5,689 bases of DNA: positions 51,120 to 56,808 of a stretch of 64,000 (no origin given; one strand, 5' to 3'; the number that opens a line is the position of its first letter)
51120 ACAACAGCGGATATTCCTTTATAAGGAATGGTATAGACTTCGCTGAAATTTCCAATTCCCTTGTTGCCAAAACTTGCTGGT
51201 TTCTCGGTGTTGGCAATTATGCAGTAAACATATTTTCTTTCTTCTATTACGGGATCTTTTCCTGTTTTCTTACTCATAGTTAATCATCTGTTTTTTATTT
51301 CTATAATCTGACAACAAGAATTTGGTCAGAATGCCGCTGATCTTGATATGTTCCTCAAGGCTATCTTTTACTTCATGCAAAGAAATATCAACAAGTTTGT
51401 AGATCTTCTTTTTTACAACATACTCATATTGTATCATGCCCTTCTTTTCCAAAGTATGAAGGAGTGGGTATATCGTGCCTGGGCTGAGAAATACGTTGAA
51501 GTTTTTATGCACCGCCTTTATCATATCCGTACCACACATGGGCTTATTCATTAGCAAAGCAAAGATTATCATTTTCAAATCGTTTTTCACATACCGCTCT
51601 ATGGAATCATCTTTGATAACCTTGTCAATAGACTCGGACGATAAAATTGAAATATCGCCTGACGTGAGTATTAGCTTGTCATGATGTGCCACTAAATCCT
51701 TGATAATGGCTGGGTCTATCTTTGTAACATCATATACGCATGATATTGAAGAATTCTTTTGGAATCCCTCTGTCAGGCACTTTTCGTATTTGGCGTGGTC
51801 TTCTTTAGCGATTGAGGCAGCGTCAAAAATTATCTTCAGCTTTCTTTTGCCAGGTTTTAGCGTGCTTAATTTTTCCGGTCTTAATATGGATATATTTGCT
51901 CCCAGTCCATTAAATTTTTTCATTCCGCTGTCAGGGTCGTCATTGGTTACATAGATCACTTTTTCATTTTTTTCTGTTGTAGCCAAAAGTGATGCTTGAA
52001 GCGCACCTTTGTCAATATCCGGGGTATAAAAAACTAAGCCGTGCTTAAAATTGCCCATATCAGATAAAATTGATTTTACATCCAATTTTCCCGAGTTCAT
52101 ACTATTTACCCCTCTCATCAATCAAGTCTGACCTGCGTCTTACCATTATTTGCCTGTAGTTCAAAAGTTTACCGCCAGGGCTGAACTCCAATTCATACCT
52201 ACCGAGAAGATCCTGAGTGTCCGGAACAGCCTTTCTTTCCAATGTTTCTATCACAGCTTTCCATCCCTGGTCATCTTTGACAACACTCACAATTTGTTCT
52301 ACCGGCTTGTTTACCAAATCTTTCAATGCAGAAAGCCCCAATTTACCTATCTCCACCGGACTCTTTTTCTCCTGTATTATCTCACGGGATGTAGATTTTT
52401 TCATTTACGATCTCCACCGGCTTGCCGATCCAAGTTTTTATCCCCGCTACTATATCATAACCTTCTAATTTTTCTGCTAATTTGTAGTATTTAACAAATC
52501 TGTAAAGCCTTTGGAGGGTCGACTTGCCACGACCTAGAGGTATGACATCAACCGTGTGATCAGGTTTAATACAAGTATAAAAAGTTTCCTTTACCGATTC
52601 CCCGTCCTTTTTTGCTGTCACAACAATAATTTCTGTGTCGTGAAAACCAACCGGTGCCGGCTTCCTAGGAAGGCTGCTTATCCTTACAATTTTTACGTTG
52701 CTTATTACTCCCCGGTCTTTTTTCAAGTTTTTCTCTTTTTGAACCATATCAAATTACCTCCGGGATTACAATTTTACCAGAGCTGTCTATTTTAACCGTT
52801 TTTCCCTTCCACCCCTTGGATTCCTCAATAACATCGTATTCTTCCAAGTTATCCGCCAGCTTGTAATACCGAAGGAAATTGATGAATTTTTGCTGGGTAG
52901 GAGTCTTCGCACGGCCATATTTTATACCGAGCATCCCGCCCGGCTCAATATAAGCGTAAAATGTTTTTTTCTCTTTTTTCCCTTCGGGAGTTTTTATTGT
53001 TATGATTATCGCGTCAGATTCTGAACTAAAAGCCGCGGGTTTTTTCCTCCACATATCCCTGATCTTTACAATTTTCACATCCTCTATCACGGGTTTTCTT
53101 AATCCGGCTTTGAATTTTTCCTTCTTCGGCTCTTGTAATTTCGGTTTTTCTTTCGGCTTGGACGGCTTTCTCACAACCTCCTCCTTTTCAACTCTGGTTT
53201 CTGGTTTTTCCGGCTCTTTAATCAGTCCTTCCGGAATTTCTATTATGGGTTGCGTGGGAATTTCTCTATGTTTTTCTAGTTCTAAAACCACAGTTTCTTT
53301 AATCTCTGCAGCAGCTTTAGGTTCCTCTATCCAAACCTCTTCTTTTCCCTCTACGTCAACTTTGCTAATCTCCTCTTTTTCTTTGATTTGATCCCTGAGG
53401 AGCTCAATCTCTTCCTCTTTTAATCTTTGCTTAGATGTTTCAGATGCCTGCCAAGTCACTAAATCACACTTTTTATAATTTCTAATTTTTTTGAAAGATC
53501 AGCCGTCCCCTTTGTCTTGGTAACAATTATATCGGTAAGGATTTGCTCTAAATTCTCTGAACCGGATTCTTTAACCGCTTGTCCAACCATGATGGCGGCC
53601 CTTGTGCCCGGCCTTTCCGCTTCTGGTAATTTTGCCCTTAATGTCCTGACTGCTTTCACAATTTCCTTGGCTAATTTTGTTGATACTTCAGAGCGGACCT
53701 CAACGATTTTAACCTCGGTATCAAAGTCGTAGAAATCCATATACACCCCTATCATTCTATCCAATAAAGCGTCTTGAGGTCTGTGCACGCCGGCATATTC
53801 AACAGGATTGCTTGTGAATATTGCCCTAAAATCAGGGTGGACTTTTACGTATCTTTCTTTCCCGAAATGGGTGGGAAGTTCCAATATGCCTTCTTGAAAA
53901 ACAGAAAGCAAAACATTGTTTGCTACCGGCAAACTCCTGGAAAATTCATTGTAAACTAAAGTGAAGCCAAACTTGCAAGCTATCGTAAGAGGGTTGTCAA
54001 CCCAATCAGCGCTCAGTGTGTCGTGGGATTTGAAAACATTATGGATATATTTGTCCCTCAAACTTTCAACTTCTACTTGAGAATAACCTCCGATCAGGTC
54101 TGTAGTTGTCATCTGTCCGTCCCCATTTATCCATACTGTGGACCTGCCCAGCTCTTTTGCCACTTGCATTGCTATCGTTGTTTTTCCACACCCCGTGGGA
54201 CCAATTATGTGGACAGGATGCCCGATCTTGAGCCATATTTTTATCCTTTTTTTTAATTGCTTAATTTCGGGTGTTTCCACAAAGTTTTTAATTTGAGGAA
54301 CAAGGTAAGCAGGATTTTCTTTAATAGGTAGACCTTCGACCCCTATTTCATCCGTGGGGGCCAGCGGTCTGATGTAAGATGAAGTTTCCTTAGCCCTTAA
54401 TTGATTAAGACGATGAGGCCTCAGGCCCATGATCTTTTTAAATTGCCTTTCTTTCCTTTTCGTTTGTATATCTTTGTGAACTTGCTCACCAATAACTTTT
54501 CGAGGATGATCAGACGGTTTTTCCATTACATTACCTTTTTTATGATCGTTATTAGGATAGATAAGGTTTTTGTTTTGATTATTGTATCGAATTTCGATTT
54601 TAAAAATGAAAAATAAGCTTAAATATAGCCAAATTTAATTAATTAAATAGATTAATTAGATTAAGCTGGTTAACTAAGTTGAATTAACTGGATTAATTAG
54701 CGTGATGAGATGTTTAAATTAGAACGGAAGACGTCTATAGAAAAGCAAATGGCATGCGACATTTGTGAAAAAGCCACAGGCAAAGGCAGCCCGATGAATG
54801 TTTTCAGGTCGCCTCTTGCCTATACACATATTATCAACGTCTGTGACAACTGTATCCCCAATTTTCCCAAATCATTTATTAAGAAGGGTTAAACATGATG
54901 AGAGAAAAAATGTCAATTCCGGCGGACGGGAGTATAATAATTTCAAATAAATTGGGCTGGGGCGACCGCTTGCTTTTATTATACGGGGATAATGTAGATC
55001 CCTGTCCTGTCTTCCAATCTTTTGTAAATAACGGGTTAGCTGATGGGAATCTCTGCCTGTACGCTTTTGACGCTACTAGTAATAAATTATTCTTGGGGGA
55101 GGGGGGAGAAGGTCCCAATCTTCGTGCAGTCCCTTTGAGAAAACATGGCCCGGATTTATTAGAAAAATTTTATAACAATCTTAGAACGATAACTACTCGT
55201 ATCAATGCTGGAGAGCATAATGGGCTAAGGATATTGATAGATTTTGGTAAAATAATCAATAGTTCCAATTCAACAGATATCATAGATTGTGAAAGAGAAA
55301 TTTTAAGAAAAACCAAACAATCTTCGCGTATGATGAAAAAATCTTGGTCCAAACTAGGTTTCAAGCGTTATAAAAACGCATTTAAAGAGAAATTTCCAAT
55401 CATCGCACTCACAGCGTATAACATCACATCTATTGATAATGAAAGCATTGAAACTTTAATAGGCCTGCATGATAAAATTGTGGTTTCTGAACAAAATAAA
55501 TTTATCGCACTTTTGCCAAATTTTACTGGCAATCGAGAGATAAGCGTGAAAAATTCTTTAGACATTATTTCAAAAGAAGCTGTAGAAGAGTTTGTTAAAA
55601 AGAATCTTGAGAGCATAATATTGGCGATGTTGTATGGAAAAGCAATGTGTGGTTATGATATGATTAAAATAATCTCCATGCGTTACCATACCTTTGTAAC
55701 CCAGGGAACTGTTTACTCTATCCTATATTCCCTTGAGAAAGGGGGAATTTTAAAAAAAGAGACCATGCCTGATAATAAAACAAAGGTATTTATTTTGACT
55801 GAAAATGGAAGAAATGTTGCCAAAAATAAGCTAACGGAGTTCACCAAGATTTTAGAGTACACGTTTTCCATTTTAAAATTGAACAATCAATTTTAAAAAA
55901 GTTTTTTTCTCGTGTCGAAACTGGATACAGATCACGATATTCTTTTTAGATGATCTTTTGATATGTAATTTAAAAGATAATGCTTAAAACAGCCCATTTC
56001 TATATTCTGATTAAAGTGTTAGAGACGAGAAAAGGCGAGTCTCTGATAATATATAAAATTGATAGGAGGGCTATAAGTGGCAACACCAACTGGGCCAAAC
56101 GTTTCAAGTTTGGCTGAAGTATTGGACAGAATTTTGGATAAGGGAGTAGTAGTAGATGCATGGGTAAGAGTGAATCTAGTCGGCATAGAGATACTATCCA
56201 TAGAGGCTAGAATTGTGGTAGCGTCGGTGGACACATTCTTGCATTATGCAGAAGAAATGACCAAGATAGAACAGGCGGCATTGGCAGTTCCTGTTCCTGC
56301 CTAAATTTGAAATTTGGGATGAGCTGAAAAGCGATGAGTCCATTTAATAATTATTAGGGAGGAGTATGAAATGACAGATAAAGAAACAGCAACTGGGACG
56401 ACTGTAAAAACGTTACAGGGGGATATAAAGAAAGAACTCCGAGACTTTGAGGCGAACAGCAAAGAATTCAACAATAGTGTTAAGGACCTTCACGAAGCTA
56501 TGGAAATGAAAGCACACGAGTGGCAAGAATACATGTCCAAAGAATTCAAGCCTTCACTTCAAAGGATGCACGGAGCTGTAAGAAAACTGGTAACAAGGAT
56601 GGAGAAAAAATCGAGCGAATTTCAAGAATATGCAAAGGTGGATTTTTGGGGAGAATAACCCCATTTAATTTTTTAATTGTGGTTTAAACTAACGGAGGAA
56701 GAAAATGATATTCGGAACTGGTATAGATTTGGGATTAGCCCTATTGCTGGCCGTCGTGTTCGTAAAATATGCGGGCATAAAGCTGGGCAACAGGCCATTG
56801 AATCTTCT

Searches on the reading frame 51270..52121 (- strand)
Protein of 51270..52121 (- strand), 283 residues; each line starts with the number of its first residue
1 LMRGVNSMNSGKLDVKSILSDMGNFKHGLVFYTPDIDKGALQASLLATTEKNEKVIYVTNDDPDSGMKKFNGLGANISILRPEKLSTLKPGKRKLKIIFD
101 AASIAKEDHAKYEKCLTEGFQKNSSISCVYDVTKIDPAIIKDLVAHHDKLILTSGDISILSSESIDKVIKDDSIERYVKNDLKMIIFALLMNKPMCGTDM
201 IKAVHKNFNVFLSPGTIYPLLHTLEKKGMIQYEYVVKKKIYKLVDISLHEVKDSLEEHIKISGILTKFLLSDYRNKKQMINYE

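Call 25: search_protein_families(library=pfam, proteins=[window:51270-52121:-], max_evalue=0.01)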
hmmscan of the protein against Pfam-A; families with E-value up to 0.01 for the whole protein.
window:51270-52121:- (283 aa): 2 families
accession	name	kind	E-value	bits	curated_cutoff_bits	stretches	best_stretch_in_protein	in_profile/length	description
PF03551.20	PadR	-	2e-08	34.6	27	1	186-243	1-65/75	Transcriptional regulator PadR-like family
PF14417.12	MEDS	-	0.00011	22.5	29.8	1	91-147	98-160/161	MEDS: MEthanogen/methylotroph, DcmR Sensory domain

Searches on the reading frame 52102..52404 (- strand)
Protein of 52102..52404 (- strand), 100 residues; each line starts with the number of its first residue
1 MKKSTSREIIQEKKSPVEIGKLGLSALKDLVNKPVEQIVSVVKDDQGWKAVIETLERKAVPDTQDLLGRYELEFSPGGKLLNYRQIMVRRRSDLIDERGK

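Call 25: search_protein_families(library=pfam, proteins=[window:52102-52404:-], max_evalue=0.01)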
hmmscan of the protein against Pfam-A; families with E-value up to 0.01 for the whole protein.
window:52102-52404:- (100 aa): 1 family
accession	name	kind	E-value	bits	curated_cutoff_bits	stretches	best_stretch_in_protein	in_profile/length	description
PF05800.16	GvpO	-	5.5e-19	68.4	25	1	8-91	7-90/94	Gas vesicle synthesis protein GvpO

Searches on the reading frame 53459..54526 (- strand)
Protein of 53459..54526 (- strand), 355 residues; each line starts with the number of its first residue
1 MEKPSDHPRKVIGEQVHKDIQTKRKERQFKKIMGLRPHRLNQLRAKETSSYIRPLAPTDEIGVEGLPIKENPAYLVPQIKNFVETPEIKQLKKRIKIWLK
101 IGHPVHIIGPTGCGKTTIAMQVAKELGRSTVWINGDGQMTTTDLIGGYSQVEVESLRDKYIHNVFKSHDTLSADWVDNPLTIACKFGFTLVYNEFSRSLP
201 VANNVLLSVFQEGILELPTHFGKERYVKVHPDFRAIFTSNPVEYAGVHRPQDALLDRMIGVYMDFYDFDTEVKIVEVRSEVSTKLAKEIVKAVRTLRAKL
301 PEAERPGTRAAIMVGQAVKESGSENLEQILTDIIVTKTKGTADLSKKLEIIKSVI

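Call 25: search_protein_families(library=pfam, proteins=[window:53459-54526:-], max_evalue=0.01)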
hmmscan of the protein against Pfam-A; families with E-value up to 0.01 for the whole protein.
window:53459-54526:- (355 aa): 19 families
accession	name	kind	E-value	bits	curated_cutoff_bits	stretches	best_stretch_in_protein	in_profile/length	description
PF07728.20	AAA_5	-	1.7e-16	60.9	22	1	105-258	2-139/139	AAA domain (dynein-related subfamily)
PF00004.35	AAA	-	2.2e-05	25.3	21.2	1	107-139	3-35/131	ATPase family associated with various cellular activities (AAA)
PF07726.17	AAA_3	-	0.00012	22.4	27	0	190-258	66-129/131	ATPase family associated with various cellular activities (AAA)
PF13481.12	AAA_25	-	0.0002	21.5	27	1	83-125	15-56/195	AAA domain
PF12775.13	AAA_7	-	0.0002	21.4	25.8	1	81-130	12-61/181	P-loop containing dynein motor region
PF20720.3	nSTAND3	-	0.00054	20.1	27.2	1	82-126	1-41/155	Novel STAND NTPase 3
PF14532.12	Sigma54_activ_2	-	0.00057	20.6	25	1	85-124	4-43/138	Sigma-54 interaction domain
PF13191.12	AAA_16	-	0.0013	19.7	32.6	1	102-137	22-60/167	AAA ATPase domain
PF03215.21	Rad17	-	0.0015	18.9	23.8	1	106-135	49-79/186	Rad17 P-loop domain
PF06068.19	TIP49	-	0.0018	17.9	23.8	1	101-132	49-80/347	TIP49 P-loop domain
PF00005.33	ABC_tran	-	0.0023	19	25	1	95-134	4-45/137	ABC transporter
PF13173.12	AAA_14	-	0.0034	17.8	27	1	104-138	4-40/129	AAA domain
PF00910.28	RNA_helicase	-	0.0045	17.9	21.5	0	106-151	2-50/105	RNA helicase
PF12774.13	AAA_6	-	0.0045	16.5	25.2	0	85-143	15-73/327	Hydrolytic ATP binding site of dynein motor region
PF13401.12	AAA_22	-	0.005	17.6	27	0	107-145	10-51/130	AAA domain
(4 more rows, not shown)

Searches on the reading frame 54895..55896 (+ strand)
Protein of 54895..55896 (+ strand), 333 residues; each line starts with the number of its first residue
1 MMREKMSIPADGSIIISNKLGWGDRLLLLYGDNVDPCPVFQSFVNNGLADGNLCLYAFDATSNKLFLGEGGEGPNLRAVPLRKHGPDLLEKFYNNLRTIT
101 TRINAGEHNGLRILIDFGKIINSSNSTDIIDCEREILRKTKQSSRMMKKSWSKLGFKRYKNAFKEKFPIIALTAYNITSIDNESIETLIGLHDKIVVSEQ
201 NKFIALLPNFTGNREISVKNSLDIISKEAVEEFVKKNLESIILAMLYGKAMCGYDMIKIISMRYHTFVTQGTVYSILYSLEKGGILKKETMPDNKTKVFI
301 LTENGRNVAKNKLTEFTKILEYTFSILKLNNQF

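Call 25: search_protein_families(library=pfam, proteins=[window:54895-55896:+], max_evalue=0.01)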
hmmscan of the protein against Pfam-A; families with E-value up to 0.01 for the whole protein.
window:54895-55896:+ (333 aa): 3 families
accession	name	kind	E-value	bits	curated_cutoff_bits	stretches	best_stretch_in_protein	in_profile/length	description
PF03551.20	PadR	-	3.7e-10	40.1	27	1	242-309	1-73/75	Transcriptional regulator PadR-like family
PF14417.12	MEDS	-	3.3e-05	24.2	29.8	0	28-138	5-130/161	MEDS: MEthanogen/methylotroph, DcmR Sensory domain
PF04458.17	DUF505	-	0.007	15.2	28.7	1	268-319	362-413/622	Protein of unknown function (DUF505)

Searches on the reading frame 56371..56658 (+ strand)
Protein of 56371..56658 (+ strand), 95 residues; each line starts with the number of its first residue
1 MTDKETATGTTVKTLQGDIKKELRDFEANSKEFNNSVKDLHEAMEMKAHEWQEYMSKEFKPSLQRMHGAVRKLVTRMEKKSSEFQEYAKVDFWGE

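Call 97: search_protein_families(library=pfam, proteins=[window:56371-56658:+], max_evalue=0.01)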
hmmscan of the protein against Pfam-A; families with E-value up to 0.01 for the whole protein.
window:56371-56658:+ (95 aa): 2 families
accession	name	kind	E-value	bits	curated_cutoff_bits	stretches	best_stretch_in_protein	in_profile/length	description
PF12889.12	DUF3829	-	0.0037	17.3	26.8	1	21-82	189-248/285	Protein of unknown function (DUF3829)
PF25547.1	WXG100_2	-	0.0043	17.5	27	1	25-89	37-103/150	WXG100 like domain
